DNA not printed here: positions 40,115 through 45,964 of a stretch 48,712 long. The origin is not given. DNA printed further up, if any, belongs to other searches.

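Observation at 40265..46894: RHS/YD polymorphic toxin-immunity module in a chlamydia-like genome, with a Sec signal and no visible delivery partner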

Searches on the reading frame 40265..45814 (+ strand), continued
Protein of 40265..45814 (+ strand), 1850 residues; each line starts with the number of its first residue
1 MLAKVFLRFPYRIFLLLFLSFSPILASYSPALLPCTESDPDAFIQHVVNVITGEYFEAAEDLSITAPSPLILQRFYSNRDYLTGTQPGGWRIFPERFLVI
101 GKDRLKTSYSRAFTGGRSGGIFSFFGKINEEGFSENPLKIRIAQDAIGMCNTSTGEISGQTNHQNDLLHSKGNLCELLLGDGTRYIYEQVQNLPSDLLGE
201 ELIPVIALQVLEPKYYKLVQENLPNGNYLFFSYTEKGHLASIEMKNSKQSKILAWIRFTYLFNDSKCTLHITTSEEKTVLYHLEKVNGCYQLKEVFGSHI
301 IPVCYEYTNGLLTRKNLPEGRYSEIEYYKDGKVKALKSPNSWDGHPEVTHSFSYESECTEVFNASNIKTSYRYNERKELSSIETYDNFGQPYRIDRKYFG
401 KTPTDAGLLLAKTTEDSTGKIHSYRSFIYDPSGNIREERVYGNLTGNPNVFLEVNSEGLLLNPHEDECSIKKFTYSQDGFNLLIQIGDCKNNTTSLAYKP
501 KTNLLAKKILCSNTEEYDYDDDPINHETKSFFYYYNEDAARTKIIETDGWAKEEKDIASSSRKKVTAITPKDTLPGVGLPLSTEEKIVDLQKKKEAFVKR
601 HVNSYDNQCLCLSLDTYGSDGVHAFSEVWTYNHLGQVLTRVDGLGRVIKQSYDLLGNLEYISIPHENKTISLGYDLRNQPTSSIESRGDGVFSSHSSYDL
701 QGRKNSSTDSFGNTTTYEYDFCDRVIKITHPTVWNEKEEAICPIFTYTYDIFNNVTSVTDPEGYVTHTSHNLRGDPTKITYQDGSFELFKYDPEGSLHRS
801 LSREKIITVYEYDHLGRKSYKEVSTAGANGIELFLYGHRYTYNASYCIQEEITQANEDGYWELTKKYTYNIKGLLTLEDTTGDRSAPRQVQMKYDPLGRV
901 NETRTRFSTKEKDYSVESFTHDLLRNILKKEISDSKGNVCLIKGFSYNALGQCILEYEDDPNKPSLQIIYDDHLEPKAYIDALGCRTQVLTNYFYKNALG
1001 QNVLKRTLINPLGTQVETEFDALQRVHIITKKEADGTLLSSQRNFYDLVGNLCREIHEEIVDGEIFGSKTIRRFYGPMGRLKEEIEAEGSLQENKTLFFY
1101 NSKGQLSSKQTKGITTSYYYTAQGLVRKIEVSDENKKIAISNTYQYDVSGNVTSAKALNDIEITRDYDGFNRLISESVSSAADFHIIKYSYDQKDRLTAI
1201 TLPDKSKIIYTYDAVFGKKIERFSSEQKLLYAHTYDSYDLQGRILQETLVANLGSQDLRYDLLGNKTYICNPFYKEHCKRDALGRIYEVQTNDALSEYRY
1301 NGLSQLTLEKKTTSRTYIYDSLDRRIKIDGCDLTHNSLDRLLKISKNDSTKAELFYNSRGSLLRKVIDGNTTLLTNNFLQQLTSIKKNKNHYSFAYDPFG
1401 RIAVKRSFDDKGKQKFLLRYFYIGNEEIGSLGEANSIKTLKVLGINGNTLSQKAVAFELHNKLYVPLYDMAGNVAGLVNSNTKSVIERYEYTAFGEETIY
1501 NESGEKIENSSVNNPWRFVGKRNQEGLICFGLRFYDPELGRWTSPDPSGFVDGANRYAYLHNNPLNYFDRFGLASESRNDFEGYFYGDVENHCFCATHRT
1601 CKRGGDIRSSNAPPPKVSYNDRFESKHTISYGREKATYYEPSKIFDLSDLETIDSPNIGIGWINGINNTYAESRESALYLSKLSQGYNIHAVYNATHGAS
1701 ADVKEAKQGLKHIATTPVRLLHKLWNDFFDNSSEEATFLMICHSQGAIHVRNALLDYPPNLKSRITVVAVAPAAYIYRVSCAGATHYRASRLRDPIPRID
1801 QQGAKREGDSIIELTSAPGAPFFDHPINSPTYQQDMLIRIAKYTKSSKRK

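Call 7: find_homologous_proteins(query=window:40265-45814:+, max_evalue=0.00001)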
Query window:40265-45814:+ (1850 aa): 192 proteins with E <= 0.00001 among 7272 candidates; the best 120 are listed.
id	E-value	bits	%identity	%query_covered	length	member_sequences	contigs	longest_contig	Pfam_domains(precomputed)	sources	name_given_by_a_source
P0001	0.0e+0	4288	100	100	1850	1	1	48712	PF05095.18,PF05593.20,PF25023.2,PF20148.5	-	-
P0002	0.0e+0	3456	81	99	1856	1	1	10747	PF05095.18,PF05593.20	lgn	-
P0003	0.0e+0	3452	80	100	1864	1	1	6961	PF05095.18,PF05593.20,PF25023.2,PF20148.5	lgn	-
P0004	0.0e+0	1925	49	100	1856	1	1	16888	PF05095.18,PF05593.20,PF25023.2,PF20148.5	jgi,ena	-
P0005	0.0e+0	1882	49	99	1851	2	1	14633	PF05593.20,PF25023.2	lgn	-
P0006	0.0e+0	1879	48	100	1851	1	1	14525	PF05593.20,PF25023.2,PF20148.5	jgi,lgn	-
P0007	0.0e+0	1878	49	100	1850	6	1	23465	PF05095.18,PF05593.20,PF25023.2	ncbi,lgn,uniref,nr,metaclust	ncbi:RHS repeat-associated core domain-containing protein [Candidatus Protochlamydia sp. R18]|uniref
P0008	0.0e+0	1876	49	100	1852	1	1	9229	PF05593.20,PF25023.2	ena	-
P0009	0.0e+0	1871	49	99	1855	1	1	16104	PF05095.18,PF05593.20,PF25023.2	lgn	-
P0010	0.0e+0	1863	48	99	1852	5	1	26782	PF05593.20,PF25023.2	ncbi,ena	-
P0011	0.0e+0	1851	49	99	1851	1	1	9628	PF05095.18,PF05593.20,PF25023.2,PF20148.5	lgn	-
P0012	0.0e+0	1851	49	99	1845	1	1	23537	PF05095.18,PF05593.20,PF25023.2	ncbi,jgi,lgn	-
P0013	0.0e+0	1851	48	98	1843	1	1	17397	PF05095.18,PF05593.20,PF25023.2,PF20148.5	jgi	jgi:RHS repeat-associated protein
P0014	0.0e+0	1847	48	100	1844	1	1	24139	PF05095.18,PF05593.20,PF25023.2,PF20148.5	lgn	-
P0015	0.0e+0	1843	48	99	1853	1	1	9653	PF05095.18,PF05593.20,PF25023.2,PF20148.5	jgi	jgi:RHS repeat-associated protein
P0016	0.0e+0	1841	48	99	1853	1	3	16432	PF05095.18,PF05593.20,PF25023.2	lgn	-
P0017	0.0e+0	1840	48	100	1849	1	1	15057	PF05095.18,PF05593.20,PF25023.2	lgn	-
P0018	0.0e+0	1840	49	99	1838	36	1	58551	PF05593.20,PF25023.2,PF20148.5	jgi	-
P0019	0.0e+0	1839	48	99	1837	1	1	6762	PF05593.20,PF25023.2,PF20148.5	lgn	-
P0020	0.0e+0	1833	48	100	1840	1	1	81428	PF05593.20,PF25023.2,PF20148.5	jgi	jgi:RHS repeat-associated protein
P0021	0.0e+0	1832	48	99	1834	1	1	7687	PF05593.20,PF25023.2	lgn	-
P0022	0.0e+0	1824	48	99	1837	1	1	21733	PF05593.20,PF25023.2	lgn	-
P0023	0.0e+0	1821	48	100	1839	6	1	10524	PF05593.20,PF25023.2,PF20148.5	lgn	-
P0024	0.0e+0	1819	49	99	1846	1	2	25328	PF05095.18,PF05593.20,PF25023.2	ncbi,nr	ncbi:MAG: DUF687 family protein [Parachlamydiaceae bacterium]|nr:DUF687 family protein [Parachlamydi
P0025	0.0e+0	1819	48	99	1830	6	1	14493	PF05095.18,PF05593.20,PF25023.2,PF20148.5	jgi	jgi:RHS repeat-associated protein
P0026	0.0e+0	1814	48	99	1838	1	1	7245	PF05095.18,PF05593.20,PF25023.2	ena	-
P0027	0.0e+0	1810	48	99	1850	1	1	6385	PF05095.18,PF05593.20,PF25023.2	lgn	-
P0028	0.0e+0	1801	48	99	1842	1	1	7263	PF05593.20,PF25023.2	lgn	-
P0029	0.0e+0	1800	48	99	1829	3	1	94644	PF05593.20,PF25023.2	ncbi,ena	-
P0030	0.0e+0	1797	48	100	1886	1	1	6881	PF05095.18,PF05593.20,PF25023.2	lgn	-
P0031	0.0e+0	1794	48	97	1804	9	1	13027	PF05095.18,PF05593.20,PF25023.2,PF20148.5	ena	-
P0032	0.0e+0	1793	48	100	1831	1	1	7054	PF05593.20,PF25023.2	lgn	-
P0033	0.0e+0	1792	48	100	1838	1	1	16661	PF05593.20,PF25023.2,PF20148.5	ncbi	-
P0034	0.0e+0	1786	47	99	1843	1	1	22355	PF05593.20,PF25023.2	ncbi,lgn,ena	-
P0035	0.0e+0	1785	47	99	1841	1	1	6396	PF05095.18,PF05593.20,PF25023.2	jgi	jgi:RHS repeat-associated protein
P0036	0.0e+0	1785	48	99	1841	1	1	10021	PF05593.20,PF25023.2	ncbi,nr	ncbi:MAG: DUF687 family protein [Verrucomicrobia bacterium]|nr:DUF687 family protein [Verrucomicrobi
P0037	0.0e+0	1784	48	99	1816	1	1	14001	PF05095.18,PF05593.20,PF25023.2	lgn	-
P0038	0.0e+0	1775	48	99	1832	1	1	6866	PF05593.20,PF25023.2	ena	-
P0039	0.0e+0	1769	47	100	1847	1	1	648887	PF05095.18,PF05593.20,PF25023.2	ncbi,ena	-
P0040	0.0e+0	1769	47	100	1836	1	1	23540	PF05593.20,PF25023.2,PF20148.5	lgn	-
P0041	0.0e+0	1769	47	98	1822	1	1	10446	PF05593.20,PF25023.2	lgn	-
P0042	0.0e+0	1755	48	99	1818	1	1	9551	PF05095.18,PF05593.20,PF25023.2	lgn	-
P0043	0.0e+0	1751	47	99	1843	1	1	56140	PF05095.18,PF05593.20,PF25023.2,PF20148.5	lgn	-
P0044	0.0e+0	1743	46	100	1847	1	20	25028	PF05593.20,PF25023.2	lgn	-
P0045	0.0e+0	1724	47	98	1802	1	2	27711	PF05095.18,PF05593.20,PF25023.2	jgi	-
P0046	0.0e+0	1720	46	99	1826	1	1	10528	PF05593.20,PF25023.2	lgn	-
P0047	0.0e+0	1716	46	99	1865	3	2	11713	PF05095.18,PF05593.20,PF25023.2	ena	-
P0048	0.0e+0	1710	46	99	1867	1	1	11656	PF05095.18,PF05593.20,PF25023.2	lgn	-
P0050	0.0e+0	1682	45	100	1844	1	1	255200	PF05095.18,PF05593.20,PF25023.2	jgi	jgi:RHS repeat-associated protein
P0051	0.0e+0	1668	47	99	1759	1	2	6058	PF05593.20,PF25023.2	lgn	-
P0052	0.0e+0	1668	45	99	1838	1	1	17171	PF05095.18,PF05593.20,PF25023.2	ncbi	-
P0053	0.0e+0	1668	45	99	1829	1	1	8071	PF05095.18,PF05593.20,PF25023.2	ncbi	ncbi:MAG: RHS repeat-associated core domain-containing protein [Chlamydiales bacterium]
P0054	0.0e+0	1659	45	99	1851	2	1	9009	PF05593.20,PF25023.2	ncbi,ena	-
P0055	0.0e+0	1657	46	99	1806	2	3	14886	PF05095.18,PF05593.20,PF25023.2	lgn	-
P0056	0.0e+0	1637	44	99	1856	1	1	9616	PF05593.20,PF25023.2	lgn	-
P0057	0.0e+0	1637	44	99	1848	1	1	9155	PF05095.18,PF05593.20,PF25023.2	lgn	-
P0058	0.0e+0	1634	45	98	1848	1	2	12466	PF05593.20,PF25023.2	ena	-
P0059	0.0e+0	1622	44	99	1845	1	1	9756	PF05095.18,PF05593.20,PF25023.2,PF20148.5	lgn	-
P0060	0.0e+0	1619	44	99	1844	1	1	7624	PF05095.18,PF05593.20,PF25023.2,PF20148.5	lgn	-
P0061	0.0e+0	1614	46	99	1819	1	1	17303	PF05593.20,PF25023.2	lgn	-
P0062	0.0e+0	1609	45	99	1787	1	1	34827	PF05095.18,PF05593.20,PF25023.2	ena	-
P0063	0.0e+0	1607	45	99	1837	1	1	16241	PF05095.18,PF05593.20,PF25023.2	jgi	jgi:RHS repeat-associated protein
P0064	0.0e+0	1596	44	99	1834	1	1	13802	PF05095.18,PF05593.20,PF25023.2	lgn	-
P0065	0.0e+0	1545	43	99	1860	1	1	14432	PF05095.18,PF05593.20,PF25023.2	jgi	-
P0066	0.0e+0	1536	43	99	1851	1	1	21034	PF05095.18,PF05593.20,PF25023.2,PF20148.5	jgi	jgi:RHS repeat-associated protein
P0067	0.0e+0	1534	43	98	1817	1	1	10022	PF05593.20,PF25023.2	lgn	-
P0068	0.0e+0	1517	47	86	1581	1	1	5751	PF05593.20,PF25023.2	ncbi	-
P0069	0.0e+0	1454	41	100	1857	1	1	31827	PF05095.18,PF05593.20,PF25023.2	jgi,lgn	-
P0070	0.0e+0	1447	47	76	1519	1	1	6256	PF05095.18,PF05593.20,PF25023.2,PF20148.5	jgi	jgi:YD repeat-containing protein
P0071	0.0e+0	1442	41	99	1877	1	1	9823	PF05095.18,PF05593.20,PF25023.2,PF20148.5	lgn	-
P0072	0.0e+0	1440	43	95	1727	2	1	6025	PF05095.18,PF05593.20,PF25023.2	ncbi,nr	ncbi:MAG: hypothetical protein S4CHLAM2_18720 [Chlamydiales bacterium]|nr:hypothetical protein [Chla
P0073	0.0e+0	1425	45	50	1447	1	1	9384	PF05095.18,PF05593.20,PF25023.2,PF20148.5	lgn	-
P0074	0.0e+0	1417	41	99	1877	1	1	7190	PF05095.18,PF05593.20,PF25023.2,PF20148.5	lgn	-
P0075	0.0e+0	1263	48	71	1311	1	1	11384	PF05593.20,PF25023.2,PF20148.5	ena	-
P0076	0.0e+0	1250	44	80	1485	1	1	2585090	PF05593.20,PF25023.2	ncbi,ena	-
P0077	0.0e+0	1222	41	85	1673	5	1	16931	PF05593.20,PF25023.2,PF20148.5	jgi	jgi:RHS repeat-associated protein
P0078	0.0e+0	1219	46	73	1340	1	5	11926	PF05593.20,PF25023.2,PF20148.5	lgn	-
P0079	0.0e+0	1208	42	85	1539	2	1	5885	PF05593.20,PF25023.2,PF20148.5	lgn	-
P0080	0.0e+0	1198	38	100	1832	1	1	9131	PF05095.18,PF05593.20,PF25023.2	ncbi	-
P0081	0.0e+0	1196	38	99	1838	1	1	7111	PF05593.20,PF25023.2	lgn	-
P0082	0.0e+0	1181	39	95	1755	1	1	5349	PF05593.20,PF25023.2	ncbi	ncbi:MAG: RHS repeat-associated core domain-containing protein, partial [Waddliaceae bacterium]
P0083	0.0e+0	1173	43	70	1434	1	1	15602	PF05593.20,PF25023.2,PF20148.5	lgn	-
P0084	0.0e+0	1172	49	63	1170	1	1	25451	PF05593.20,PF20148.5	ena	-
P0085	0.0e+0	1160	45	69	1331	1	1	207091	PF05593.20,PF25023.2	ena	-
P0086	0.0e+0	1153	45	69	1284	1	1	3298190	PF05593.20,PF25023.2,PF20148.5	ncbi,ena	-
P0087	0.0e+0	1140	39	83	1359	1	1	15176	PF05593.20,PF25023.2,PF20148.5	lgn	-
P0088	0.0e+0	1135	40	86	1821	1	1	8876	PF05593.20,PF25023.2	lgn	-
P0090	4.0e-267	908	39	69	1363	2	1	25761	PF05593.20,PF25023.2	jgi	-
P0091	2.8e-244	832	34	86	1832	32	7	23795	PF05593.20,PF25023.2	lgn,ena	-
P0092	1.2e-206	707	32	86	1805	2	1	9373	PF05593.20,PF25023.2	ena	-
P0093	5.1e-192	659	32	82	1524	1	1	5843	PF05593.20,PF25023.2,PF20148.5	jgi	jgi:YD repeat-containing protein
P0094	6.6e-173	596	30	86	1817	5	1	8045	PF14412.13,PF05593.20,PF25023.2,PF20148.5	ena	-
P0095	1.4e-163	565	30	84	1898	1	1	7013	PF05593.20,PF25023.2,PF20148.5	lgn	-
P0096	1.4e-161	558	29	86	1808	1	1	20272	PF05593.20,PF25023.2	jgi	jgi:RHS repeat-associated protein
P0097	1.3e-160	555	29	87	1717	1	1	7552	PF05593.20,PF25023.2,PF20148.5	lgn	-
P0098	1.2e-153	532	28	86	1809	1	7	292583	PF05593.20,PF25023.2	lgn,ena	-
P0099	1.6e-150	521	29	87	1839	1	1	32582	PF05593.20,PF25023.2,PF20148.5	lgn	-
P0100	4.7e-150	520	31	63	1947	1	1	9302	PF05593.20,PF25023.2,PF20148.5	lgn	-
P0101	1.3e-149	518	29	89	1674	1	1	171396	PF05593.20,PF25023.2,PF20148.5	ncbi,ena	-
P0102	3.9e-149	517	29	84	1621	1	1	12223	PF05593.20,PF25023.2,PF20148.5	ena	-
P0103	1.3e-138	482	27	87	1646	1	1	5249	PF05593.20,PF25023.2,PF20148.5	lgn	-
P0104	5.9e-131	456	27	86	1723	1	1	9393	PF05593.20,PF25023.2,PF20148.5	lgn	-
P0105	1.5e-127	445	27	81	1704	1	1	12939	PF05593.20,PF25023.2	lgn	-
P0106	7.1e-73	264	25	97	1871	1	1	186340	PF05593.20,PF25023.2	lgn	-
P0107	2.6e-39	153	24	52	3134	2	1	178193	PF05593.20,PF25023.2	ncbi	-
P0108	1.1e-33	134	23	51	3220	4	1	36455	PF05593.20,PF25023.2,PF12106.15,PF01471.24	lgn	-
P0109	1.6e-32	130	24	51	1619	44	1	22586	PF05593.20,PF25023.2,PF20148.5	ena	-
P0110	2.0e-32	130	23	42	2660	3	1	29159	PF00553.26,PF05593.20,PF18483.9,PF25023.2,PF15533.13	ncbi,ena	-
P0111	2.8e-32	129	23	38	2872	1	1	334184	PF05593.20,PF25023.2,PF20148.5,PF01841.26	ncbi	ncbi:transglutaminase domain-containing protein, partial [Undibacterium flavidum]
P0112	5.1e-30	122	25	17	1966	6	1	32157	PF05593.20,PF25023.2,PF20148.5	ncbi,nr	ncbi:MAG: hypothetical protein A2X85_12295 [Geobacteraceae bacterium GWF2_54_21]|nr:MAG: hypothetica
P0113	2.0e-28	117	23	51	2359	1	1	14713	PF13715.13,PF25174.2,PF05593.20,PF13385.14,PF21783.3,PF25023.2,PF13620.13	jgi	jgi:RHS repeat-associated protein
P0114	1.8e-27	113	23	62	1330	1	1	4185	PF05593.20,PF25023.2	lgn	-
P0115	5.8e-27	112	22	52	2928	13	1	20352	PF05593.20,PF25023.2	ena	-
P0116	2.0e-26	110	25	48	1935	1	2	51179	PF05593.20,PF18962.8,PF24595.2,PF25023.2,PF20148.5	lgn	-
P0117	6.8e-25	105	23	61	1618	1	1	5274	PF05593.20,PF25023.2,PF20148.5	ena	-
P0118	8.2e-25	105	24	51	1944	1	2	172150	PF05593.20,PF13287.13,PF13290.14,PF25023.2,PF13620.13,PF20148.5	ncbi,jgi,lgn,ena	ncbi:MAG: chitobiase/beta-hexosaminidase C-terminal domain-containing protein [Desulfuromonadales ba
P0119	1.4e-24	104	24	51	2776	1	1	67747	PF22352.3,PF05593.20,PF25023.2,PF20148.5,PF01841.26,PF18911.7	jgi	jgi:RHS repeat-associated protein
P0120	2.3e-24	103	22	54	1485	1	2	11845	PF05593.20,PF25023.2,PF20148.5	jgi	jgi:RHS repeat-associated protein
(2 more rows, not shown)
